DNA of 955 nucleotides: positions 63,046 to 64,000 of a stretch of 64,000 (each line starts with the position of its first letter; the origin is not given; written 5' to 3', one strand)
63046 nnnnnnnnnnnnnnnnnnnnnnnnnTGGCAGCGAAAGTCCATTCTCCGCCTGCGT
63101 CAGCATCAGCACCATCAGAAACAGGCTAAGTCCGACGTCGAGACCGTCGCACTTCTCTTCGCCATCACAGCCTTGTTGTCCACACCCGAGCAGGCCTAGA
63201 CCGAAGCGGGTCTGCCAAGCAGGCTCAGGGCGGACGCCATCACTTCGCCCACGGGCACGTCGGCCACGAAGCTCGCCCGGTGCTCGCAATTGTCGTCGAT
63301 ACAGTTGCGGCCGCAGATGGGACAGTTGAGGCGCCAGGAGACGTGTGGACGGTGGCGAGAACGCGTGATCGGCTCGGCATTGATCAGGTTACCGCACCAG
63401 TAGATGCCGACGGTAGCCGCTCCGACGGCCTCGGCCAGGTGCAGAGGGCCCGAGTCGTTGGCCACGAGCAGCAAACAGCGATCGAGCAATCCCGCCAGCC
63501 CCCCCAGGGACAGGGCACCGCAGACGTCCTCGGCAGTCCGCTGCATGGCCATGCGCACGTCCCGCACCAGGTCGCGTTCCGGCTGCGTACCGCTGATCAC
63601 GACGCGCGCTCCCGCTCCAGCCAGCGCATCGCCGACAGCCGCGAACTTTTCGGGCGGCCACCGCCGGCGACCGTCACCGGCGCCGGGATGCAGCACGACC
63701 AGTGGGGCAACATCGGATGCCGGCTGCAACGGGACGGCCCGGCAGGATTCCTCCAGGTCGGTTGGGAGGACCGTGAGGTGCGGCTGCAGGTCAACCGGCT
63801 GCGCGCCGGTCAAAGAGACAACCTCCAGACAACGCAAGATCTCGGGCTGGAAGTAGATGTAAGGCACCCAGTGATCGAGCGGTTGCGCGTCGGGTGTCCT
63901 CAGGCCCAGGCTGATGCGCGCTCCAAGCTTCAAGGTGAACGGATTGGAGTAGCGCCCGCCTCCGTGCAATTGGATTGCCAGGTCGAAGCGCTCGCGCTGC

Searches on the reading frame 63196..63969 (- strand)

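Call 81: search_protein_families(library=pfam, proteins=[window:63196-63969:-], max_evalue=1e-8)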
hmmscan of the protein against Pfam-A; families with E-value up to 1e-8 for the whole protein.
window:63196-63969:- (257 aa): 1 family
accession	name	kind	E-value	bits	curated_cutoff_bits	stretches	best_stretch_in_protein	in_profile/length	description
PF01075.23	Glyco_transf_9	-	2.6e-21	76.5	22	1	46-204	67-223/247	Glycosyltransferase family 9 (heptosyltransferase)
